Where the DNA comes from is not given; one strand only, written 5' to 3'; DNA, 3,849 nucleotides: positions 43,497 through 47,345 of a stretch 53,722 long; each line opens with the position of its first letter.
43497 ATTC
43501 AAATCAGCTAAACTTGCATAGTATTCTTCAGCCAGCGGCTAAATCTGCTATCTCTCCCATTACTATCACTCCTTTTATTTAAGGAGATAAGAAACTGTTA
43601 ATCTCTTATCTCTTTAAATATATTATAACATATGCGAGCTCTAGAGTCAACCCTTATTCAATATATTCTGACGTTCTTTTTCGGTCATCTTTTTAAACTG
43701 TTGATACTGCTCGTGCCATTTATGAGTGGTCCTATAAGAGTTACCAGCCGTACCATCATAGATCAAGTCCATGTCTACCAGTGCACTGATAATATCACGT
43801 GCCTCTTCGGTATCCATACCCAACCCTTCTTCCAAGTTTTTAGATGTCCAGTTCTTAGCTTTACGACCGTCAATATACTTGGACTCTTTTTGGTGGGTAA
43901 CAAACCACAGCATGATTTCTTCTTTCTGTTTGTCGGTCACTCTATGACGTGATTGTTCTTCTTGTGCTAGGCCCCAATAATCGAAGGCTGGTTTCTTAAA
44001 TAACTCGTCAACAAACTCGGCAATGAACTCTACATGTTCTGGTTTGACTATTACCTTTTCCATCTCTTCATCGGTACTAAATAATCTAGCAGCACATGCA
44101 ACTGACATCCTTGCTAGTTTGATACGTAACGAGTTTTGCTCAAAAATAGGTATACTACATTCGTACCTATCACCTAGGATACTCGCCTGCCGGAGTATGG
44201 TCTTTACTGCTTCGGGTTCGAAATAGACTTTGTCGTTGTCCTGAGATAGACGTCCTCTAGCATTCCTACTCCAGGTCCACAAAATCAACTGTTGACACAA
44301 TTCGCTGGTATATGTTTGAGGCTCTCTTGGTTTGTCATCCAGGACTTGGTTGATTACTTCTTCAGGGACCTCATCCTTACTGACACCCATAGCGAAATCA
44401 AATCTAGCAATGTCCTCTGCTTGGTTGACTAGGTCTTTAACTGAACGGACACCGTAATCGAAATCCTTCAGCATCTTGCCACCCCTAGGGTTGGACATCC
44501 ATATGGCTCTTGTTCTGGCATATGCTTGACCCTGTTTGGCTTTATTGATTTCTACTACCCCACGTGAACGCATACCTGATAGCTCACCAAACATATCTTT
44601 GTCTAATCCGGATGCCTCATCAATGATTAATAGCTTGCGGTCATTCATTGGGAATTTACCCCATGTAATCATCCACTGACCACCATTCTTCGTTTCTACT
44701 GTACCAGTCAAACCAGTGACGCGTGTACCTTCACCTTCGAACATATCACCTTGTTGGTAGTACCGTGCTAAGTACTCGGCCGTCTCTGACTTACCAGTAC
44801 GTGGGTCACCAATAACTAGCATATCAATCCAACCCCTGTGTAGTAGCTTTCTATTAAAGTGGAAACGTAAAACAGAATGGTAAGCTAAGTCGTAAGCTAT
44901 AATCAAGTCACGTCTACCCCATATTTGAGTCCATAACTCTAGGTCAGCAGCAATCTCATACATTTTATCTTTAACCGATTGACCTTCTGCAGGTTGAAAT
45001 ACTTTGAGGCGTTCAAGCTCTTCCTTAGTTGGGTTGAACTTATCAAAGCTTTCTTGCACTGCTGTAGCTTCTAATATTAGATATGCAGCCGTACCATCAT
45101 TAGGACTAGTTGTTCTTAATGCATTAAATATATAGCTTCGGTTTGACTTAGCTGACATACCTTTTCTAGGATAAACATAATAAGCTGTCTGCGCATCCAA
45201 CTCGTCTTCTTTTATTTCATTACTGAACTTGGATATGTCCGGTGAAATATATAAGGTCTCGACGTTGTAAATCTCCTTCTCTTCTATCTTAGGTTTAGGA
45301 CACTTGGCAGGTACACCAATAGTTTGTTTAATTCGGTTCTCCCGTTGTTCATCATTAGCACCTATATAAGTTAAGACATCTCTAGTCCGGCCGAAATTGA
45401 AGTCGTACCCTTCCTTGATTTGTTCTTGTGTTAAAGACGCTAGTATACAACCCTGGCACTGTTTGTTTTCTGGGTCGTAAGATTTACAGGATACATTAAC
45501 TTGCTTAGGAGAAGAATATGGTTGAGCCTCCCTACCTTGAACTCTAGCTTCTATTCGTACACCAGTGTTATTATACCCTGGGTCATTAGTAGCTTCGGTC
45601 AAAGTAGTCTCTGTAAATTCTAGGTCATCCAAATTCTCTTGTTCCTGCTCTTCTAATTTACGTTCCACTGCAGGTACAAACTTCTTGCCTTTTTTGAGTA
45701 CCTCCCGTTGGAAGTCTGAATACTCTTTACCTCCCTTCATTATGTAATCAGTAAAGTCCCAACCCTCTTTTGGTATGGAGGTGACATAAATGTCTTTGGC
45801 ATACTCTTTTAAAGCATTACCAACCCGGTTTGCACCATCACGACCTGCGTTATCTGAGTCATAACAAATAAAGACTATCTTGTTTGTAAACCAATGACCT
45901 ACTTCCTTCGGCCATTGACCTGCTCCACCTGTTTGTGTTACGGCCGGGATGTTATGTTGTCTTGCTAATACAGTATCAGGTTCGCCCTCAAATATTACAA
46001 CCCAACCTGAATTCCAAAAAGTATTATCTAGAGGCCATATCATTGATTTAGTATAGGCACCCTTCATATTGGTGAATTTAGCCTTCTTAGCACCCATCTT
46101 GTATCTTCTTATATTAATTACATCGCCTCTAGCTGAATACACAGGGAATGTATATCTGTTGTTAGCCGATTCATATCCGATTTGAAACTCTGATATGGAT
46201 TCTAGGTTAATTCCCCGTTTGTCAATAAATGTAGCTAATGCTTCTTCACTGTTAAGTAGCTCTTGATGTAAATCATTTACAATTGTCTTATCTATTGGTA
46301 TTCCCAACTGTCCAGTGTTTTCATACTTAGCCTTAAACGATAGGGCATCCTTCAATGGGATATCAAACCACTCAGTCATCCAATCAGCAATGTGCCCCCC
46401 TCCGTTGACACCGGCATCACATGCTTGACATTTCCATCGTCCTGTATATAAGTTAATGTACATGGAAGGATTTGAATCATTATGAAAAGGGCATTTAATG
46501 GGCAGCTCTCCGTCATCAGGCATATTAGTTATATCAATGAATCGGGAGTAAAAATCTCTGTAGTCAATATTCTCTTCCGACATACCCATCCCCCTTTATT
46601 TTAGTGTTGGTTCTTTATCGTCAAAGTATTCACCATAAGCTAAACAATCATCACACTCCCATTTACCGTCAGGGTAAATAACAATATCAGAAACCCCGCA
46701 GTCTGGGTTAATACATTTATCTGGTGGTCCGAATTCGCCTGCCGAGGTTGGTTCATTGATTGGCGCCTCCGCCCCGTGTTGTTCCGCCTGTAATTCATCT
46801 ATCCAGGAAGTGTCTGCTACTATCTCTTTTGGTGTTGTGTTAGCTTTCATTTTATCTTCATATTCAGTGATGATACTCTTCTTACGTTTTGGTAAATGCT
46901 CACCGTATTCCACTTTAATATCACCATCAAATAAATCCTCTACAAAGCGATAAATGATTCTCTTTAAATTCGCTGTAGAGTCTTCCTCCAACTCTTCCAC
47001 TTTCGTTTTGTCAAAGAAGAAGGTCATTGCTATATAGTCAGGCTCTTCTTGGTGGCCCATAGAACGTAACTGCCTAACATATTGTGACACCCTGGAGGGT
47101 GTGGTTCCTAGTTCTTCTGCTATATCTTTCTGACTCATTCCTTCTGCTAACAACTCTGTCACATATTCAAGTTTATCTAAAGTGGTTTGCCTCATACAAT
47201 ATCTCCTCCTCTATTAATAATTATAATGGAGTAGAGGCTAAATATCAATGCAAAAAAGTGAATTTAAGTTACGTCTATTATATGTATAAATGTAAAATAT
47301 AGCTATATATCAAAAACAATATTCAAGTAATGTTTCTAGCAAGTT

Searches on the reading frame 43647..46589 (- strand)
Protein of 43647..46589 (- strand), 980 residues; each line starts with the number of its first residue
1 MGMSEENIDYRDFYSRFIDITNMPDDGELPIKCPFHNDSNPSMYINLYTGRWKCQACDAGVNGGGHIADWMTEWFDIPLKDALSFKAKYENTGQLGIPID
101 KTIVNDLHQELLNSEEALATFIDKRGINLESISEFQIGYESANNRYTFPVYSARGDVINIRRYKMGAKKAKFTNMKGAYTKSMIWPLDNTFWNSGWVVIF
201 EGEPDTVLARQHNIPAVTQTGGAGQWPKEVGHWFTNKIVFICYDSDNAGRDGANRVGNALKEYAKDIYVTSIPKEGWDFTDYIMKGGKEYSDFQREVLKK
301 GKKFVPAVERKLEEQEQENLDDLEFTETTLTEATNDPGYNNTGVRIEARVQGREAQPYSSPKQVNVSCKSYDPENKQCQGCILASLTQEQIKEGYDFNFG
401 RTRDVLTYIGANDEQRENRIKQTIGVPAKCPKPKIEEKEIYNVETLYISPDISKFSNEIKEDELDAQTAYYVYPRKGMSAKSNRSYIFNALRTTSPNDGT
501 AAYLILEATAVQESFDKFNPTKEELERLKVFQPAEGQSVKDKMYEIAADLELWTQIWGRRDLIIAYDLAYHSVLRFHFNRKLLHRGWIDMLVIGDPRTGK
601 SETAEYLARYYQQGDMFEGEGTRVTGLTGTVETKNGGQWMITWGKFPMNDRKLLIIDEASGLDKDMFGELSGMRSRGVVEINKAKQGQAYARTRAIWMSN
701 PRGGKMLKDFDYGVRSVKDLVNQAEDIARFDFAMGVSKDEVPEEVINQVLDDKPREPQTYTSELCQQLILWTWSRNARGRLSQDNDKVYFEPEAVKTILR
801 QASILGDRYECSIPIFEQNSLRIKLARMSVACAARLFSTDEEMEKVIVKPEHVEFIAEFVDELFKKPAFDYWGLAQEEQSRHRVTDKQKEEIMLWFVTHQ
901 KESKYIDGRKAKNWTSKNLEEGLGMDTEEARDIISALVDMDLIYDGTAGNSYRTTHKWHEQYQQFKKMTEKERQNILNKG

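Call 31: search_protein_families(library=phrogs, proteins=[window:43647-46589:-], max_evalue=0.0001)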
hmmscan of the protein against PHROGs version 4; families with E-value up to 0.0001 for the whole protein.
window:43647-46589:- (980 aa): 8 families
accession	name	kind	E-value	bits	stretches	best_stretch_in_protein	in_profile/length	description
phrog_18685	-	unknown function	6e-79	267.1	1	305-958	369-1007/1028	-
phrog_47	-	DNA, RNA and nucleotide metabolism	4.4e-27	96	1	27-290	49-329/947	DNA primase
phrog_6444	-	DNA, RNA and nucleotide metabolism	1.6e-20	74.4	2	144-308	202-373/577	DNA primase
phrog_10371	-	DNA, RNA and nucleotide metabolism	6.3e-20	71.9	1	502-779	244-519/683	DNA helicase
phrog_6088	-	DNA, RNA and nucleotide metabolism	5e-12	46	1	9-324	3-310/772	DNA primase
phrog_849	-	DNA, RNA and nucleotide metabolism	2.5e-07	31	1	113-301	143-335/435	DNA primase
phrog_2304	-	DNA, RNA and nucleotide metabolism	3.8e-07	31.3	1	20-64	24-66/133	DNA primase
phrog_360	-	DNA, RNA and nucleotide metabolism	4.6e-07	31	1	26-60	27-61/133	DNA primase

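Call 67: search_protein_families(library=pfam, proteins=[window:43647-46589:-], max_evalue=0.01)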
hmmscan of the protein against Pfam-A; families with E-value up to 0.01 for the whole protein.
window:43647-46589:- (980 aa): 5 families
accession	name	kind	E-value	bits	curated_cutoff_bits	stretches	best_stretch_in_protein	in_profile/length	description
PF00493.29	MCM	-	1.5e-12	47.6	23.3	1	552-736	22-204/224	MCM P-loop domain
PF13155.12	Toprim_2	-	5.7e-06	27.1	22.1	1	198-283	1-88/88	Toprim-like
PF01807.25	Zn_ribbon_DnaG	-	9.3e-05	22.6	24.9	1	32-65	35-68/98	CHC2 zinc finger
PF08275.17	DNAG_N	-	0.00015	22.3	26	1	109-190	3-86/128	DNA primase catalytic core, N-terminal domain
PF13401.12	AAA_22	-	0.0084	16.9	27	0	590-621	8-33/130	AAA domain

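Call 107: search_protein_families(library=ncbifam, proteins=[window:43647-46589:-], max_evalue=0.01)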
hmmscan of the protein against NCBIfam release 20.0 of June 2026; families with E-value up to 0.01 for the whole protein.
window:43647-46589:- (980 aa): 4 families
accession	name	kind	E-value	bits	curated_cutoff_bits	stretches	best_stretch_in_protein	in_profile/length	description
TIGR01391.1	dnaG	equivalog_domain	2.7e-22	79.2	283.6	2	143-316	199-375/414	DNA primase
NF040949.1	minchrom_main_MCM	domain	6.6e-09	34.6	940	1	555-734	292-469/682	minichromosome maintenance protein MCM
NF005477.0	PRK07078.1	subfamily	8.6e-07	27.5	1014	1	155-293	158-293/759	hypothetical protein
TIGR00646.1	MG010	hypoth_equivalog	0.00012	21.7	260.65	1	120-295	32-213/218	DNA primase-like protein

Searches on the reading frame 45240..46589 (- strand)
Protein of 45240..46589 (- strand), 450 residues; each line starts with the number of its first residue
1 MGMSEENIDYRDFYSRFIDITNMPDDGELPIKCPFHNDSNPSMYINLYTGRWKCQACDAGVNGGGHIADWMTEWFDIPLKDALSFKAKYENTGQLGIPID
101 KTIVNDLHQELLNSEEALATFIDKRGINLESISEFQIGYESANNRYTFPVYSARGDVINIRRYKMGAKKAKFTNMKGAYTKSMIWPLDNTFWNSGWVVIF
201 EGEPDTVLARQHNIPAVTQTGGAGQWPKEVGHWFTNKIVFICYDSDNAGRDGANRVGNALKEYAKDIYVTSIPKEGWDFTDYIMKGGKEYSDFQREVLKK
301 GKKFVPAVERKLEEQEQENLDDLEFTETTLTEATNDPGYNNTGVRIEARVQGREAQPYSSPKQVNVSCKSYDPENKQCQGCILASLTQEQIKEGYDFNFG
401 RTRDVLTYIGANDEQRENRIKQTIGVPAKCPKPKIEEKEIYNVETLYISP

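Call 81: find_related_loci(query=A4, collection=viral_contigs, flank=3000)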
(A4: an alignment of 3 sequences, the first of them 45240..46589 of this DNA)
Query A4 (450 aa) in viral_contigs; peptide patterns used: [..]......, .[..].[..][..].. (x = any residue, [..] = any of these).
394 stretches matched a pattern; 108 encode a relative of the query (tblastn E <= 1e-3); the best 80 are kept; 80 distinct loci.
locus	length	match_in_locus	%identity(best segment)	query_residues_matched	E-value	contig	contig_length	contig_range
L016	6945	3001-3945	29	28-364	2e-25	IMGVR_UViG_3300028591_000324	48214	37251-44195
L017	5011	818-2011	25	12-381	5e-19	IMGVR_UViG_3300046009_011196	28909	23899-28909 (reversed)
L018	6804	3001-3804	28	8-285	3e-16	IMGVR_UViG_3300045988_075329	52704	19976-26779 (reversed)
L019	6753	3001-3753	25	2-252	1e-13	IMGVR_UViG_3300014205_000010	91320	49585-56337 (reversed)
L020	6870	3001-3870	23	32-323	7e-12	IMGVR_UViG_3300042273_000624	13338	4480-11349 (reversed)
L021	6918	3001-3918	22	32-344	5e-11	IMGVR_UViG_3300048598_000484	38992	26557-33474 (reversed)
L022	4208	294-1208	20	32-344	1e-10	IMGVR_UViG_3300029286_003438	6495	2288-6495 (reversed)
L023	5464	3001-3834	25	31-297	2e-17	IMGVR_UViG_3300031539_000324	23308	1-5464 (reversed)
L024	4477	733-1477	26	31-299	2e-10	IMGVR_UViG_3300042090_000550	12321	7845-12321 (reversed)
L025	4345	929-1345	31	8-139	3e-10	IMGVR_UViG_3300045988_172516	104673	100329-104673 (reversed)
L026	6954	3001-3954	21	6-302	5e-10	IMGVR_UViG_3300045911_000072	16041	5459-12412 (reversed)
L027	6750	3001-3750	23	28-281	1e-9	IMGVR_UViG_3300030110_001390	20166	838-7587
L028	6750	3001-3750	23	28-281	1e-9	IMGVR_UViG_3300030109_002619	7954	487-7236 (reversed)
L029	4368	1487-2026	24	108-290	2e-9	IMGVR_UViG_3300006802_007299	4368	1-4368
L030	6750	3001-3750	23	28-281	3e-9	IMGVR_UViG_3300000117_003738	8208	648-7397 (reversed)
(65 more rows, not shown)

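Call 82: find_related_loci(query=A4, collection=metagenome_contigs, flank=3000)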
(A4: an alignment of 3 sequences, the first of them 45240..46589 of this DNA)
Query A4 (450 aa) in metagenome_contigs; peptide patterns used: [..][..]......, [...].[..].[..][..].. (x = any residue, [..] = any of these).
407 stretches matched a pattern; 79 encode a relative of the query (tblastn E <= 1e-3); 79 distinct loci.
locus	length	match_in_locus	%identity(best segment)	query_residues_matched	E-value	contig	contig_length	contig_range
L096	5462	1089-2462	40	7-449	3e-98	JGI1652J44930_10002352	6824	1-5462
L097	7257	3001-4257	31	1-450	2e-62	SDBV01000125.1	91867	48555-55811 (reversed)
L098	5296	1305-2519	27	25-448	2e-36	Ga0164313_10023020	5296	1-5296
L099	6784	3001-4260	26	26-450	8e-31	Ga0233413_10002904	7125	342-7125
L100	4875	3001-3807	33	13-285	3e-30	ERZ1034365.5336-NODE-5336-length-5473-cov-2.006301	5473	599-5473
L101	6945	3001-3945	29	28-364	2e-25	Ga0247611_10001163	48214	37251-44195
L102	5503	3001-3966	27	2-335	2e-22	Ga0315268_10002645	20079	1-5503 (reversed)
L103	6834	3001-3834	25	31-297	1e-17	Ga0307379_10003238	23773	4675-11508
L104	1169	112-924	26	31-262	5e-16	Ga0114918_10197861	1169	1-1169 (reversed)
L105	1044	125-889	23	28-281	7e-14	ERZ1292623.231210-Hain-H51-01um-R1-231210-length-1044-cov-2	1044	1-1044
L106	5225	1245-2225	24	31-287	7e-13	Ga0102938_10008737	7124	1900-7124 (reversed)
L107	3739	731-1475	26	31-299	1e-10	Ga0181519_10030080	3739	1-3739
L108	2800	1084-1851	24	28-272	3e-10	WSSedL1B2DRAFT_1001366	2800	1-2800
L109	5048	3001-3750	23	28-281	8e-10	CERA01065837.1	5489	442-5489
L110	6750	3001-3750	23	28-281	2e-9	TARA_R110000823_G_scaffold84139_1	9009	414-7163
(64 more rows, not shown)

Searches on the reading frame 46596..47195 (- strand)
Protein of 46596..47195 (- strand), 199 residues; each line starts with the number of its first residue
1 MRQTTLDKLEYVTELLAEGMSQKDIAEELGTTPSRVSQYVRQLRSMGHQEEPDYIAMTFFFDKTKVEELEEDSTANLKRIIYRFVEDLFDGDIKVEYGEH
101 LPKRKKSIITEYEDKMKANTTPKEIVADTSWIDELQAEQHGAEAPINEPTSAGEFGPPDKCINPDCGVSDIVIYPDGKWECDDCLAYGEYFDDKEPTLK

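Call 31: search_protein_families(library=phrogs, proteins=[window:46596-47195:-], max_evalue=0.0001)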
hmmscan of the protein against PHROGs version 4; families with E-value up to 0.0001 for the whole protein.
window:46596-47195:- (199 aa): 2 families
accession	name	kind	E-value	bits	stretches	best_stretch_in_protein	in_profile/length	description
phrog_3855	-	DNA, RNA and nucleotide metabolism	1.5e-05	26.4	1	9-48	69-108/115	HTH DNA binding protein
phrog_1373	-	transcription regulation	8.5e-05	23.6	0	17-42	74-99/166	transcriptional regulator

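Call 67: search_protein_families(library=pfam, proteins=[window:46596-47195:-], max_evalue=0.01)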
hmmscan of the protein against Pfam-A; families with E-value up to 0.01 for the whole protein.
window:46596-47195:- (199 aa): 17 families
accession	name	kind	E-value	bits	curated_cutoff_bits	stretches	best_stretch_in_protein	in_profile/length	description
PF13412.12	HTH_24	-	2.7e-06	27.3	21.9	1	18-47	16-45/48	Winged helix-turn-helix DNA-binding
PF08281.18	Sigma70_r4_2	-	2.7e-05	24.1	25.7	1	18-44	25-51/54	Sigma-70, region 4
PF24034.1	DUF7343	-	3.1e-05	24.2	27.6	1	9-48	5-47/62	Domain of unknown function (DUF7343)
PF13384.12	HTH_23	-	4.1e-05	23.7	24.6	1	15-47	13-45/50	Homeodomain-like domain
PF13518.12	HTH_28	-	6e-05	23.5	25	1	14-44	7-37/52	Helix-turn-helix domain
PF01381.28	HTH_3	-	6.5e-05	23.3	23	1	17-41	7-31/55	Helix-turn-helix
PF16509.11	KORA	-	0.00023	21.7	26.7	1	7-43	18-54/84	TrfB plasmid transcriptional repressor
PF02796.21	HTH_7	-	0.00027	21.5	23.8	1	7-39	9-41/45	Helix-turn-helix domain of resolvase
PF13545.12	HTH_Crp_2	-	0.0003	21.1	27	1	20-47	23-50/70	Crp-like helix-turn-helix domain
PF21694.2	DNA_pol3_delta_C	-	0.00061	20.2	27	1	11-50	49-88/121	DNA polymerase III delta subunit, C-terminal domain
PF01325.25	Fe_dep_repress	-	0.00063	20.3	26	1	21-48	24-51/60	Iron dependent repressor, N-terminal DNA binding domain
PF01022.26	HTH_5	-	0.0011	19.3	22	1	20-47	16-43/47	Bacterial regulatory protein, arsR family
PF04545.22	Sigma70_r4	-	0.0013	18.7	24.1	1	18-41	19-42/50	Sigma-70, region 4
PF12802.13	MarR_2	-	0.0014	19.2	27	1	18-47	18-48/61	MarR family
PF13542.12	HTH_Tnp_ISL3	-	0.0015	18.4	27.4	1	5-40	13-47/51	Helix-turn-helix domain of transposase family ISL3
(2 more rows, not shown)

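Call 69: find_homologous_proteins(query=window:46596-47195:-, max_evalue=0.001)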
Query window:46596-47195:- (199 aa): 1 proteins with E <= 0.001 among 103 candidates.
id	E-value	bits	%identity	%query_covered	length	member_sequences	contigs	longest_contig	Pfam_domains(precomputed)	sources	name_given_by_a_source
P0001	4.2e-129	447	99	100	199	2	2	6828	PF13412.13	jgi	-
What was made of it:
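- Tried and rejected: Homologue search with the HTH protein: only a 99% variant of itself was found (call 69).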

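Call 71: find_encoding_contigs(protein=P0001, flank=5000, max_places=5)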
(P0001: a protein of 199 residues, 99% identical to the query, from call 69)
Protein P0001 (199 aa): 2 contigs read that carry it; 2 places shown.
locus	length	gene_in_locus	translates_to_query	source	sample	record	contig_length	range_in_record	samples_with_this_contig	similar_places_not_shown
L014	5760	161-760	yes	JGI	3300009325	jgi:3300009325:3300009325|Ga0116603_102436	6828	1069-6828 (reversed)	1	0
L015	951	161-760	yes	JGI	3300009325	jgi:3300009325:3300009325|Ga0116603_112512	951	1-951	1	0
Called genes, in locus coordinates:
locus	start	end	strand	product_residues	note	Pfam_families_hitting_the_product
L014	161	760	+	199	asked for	PF13412:HTH_24 (weak)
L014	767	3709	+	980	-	PF13155:Toprim_2 (weak), PF00493:MCM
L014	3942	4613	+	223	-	PF00733:Asn_synthase (weak), PF02540:NAD_synthase, PF06508:QueC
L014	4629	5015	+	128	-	-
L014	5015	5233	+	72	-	-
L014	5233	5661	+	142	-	PF01242:PTPS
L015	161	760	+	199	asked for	PF13412:HTH_24 (weak)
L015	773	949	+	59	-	?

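Call 96: search_solved_structures(query=A3, max_evalue=1)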
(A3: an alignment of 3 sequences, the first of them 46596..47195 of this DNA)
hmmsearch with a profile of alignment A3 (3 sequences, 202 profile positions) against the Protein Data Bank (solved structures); distinct sequences matched with E-value up to 1: 30.
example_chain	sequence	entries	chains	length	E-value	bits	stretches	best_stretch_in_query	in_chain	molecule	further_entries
7bca_A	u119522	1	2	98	0.00027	24.1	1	4-46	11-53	KORA domain-containing protein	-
7bbq_A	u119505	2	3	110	0.00029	24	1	4-46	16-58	KORA domain-containing protein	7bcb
8u3b_G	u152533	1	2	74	0.0045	20.1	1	13-49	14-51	Nitrate/nitrite response regulator protein NarL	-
1je8_A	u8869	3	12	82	0.0061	19.7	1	13-49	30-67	Nitrate/Nitrite Response Regulator Protein NARL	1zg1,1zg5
8vd6_A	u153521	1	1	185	0.026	17.6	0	5-34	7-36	CAP REPEAT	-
1a04_A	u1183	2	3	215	0.029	17.5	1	13-49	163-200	NITRATE/NITRITE RESPONSE REGULATOR PROTEIN NARL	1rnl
2lvs_A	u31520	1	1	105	0.031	17.3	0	6-49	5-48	Putative uncharacterized protein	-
8tac_A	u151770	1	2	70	0.1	15.6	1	19-40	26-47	DBP48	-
8x6g_H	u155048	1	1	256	0.12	15.5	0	17-46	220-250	RNA polymerase sigma factor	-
2ntz_A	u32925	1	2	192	0.18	14.9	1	16-39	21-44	ParB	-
1zx4_A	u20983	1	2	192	0.18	14.9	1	16-39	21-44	Plasmid Partition par B protein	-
8hno_A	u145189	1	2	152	0.24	14.5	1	14-42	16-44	Archaeal transcription regulator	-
8hnp_A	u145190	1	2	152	0.25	14.4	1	14-42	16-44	Archaeal transcription regulator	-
9wsf_A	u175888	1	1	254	0.27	14.3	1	17-42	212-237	RNA polymerase sigma factor FliA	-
9wsm_F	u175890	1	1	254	0.27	14.3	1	17-42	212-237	RNA polymerase sigma factor FliA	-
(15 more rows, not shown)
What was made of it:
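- Closest known: Lambdoid OL/PL and OR/PR. Same: The HTH protein's best match among solved structures is KorA (call 96).
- Its closest sequence relatives are transcription regulators: KorA, NarL and sigma region 4 (call 96). The adjacent HTH protein resembles KorA, LuxR and sigma region 4 (calls 67, 96).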

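Call 107: search_protein_families(library=ncbifam, proteins=[window:46596-47195:-], max_evalue=0.01)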
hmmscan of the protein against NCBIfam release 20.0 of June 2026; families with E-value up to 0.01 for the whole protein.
window:46596-47195:- (199 aa): 5 families
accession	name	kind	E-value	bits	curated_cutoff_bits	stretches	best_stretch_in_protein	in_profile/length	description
TIGR02937.1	sigma70-ECF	superfamily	6.8e-05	22.5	42.9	1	18-44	132-158/165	sigma-70 family RNA polymerase sigma factor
TIGR01884.1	cas_HTH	subfamily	0.00044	19.7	60.2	1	6-47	142-184/202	CRISPR-associated CARF protein Csa3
TIGR01128.2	holA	equivalog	0.0007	19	80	1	7-50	240-283/316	DNA polymerase III subunit delta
NF033788.1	HTH_metalloreg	subfamily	0.0037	17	55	1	12-47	17-53/77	metalloregulator ArsR/SmtB family transcription factor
NF033516.0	transpos_IS3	equivalog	0.0042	16.4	160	1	8-80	3-67/369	IS3 family transposase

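Call 117: predict_structure(protein=window:46596-47195:-)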
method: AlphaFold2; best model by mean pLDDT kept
length: 199 residues; sequences in the alignment: 1
mean_pLDDT: 48.0   pTM: 0.25
mean pLDDT of the five models: 48.0, 47.9, 47.4, 47.2, 46.5
residues with pLDDT >= 90: 0; 70-90: 8; 50-70: 83; < 50: 108
segments of 3 or more residues with pLDDT < 50: 1-4, 44-89, 91-102, 122-124, 138-157, 185-199
pLDDT, mean of each block of 10 residues (from residue 1): 48 58 71 64 42 33 38 40 47 37 51 55 51 49 32 45 56 64 46 33
secondary structure, 60 per line:
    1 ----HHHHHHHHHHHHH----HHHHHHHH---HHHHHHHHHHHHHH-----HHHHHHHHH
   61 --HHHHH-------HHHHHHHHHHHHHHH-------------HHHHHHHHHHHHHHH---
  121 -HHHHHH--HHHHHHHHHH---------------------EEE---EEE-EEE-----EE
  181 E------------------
elements in order: H5-17 H22-29 H33-46 H52-60 H63-67 H75-89 H103-117 H122-127 H130-139 E161-163 E167-169 E171-173 E179-181
